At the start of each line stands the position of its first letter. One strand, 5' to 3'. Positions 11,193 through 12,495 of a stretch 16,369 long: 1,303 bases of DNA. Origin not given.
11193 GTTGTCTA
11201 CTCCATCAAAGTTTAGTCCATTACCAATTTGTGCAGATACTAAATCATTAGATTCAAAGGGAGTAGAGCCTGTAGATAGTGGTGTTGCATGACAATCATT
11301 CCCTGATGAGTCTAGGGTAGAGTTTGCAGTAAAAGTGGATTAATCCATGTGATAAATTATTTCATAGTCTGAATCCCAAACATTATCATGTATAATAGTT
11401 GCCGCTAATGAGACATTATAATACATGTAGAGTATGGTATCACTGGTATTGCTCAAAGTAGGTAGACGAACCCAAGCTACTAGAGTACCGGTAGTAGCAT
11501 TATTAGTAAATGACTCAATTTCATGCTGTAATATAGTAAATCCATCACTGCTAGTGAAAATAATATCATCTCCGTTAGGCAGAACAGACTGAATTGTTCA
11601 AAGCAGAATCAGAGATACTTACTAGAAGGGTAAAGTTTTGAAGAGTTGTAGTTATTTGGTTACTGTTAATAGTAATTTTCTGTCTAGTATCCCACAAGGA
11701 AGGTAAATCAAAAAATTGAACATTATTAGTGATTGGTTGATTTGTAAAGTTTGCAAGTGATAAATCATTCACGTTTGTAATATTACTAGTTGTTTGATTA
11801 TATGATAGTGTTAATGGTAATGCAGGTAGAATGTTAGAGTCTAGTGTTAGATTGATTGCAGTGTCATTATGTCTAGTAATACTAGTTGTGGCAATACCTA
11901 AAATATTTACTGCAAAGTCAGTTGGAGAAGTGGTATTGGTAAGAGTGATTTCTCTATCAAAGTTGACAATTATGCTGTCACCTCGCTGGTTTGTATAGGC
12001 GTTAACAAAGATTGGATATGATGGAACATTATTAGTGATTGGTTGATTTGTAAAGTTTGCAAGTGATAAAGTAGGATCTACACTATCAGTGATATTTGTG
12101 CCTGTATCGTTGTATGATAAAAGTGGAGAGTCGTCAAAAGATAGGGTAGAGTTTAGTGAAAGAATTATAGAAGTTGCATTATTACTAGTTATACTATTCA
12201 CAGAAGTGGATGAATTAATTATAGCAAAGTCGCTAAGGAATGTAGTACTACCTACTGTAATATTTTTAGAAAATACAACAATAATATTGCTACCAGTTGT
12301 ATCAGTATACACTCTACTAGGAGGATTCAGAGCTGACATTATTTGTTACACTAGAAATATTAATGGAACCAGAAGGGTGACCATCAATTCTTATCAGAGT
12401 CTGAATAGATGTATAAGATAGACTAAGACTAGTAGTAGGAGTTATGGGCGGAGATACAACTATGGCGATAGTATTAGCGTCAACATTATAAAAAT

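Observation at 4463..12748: One signal peptide, one membrane anchor, five ORFs: an 8.3-kb co-oriented surface-protein locus that reads like a single ~2,700-aa protein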

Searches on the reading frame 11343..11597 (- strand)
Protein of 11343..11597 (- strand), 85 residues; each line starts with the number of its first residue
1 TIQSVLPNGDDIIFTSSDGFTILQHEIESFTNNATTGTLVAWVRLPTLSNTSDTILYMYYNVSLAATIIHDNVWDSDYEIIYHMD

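Call 5: search_protein_families(library=pfam, proteins=[window:11343-11597:-], max_evalue=0.01)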
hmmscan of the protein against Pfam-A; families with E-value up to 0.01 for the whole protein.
window:11343-11597:- (85 aa): 1 family
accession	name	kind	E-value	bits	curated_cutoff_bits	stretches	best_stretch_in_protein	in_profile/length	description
PF10102.14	DUF2341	-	2.5e-07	31.5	23.4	1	8-66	1-56/84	Domain of unknown function (DUF2341)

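Call 6: search_protein_families(library=ncbifam, proteins=[window:11343-11597:-], max_evalue=0.01)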
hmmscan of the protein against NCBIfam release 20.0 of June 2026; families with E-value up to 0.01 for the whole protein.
window:11343-11597:- (85 aa): 0 families

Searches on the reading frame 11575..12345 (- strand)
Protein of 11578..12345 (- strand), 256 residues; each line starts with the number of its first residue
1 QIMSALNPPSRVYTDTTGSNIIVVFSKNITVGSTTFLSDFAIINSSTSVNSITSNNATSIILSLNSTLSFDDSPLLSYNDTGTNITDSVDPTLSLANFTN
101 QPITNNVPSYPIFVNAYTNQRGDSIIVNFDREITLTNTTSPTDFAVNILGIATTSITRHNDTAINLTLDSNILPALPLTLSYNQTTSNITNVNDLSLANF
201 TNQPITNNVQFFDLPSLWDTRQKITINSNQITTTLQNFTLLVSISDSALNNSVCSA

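Call 5: search_protein_families(library=pfam, proteins=[window:11578-12345:-], max_evalue=0.01)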
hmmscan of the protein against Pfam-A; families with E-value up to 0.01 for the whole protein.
window:11578-12345:- (256 aa): 0 families

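Call 6: search_protein_families(library=ncbifam, proteins=[window:11578-12345:-], max_evalue=0.01)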
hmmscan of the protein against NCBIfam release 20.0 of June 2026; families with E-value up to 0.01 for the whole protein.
window:11578-12345:- (256 aa): 0 families

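Call 21: find_encoding_contigs(protein=window:11575-12339:-, flank=10000, max_places=10)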
Protein window:11575-12339:- (254 aa): no gene with exactly this product is on record in the collection.
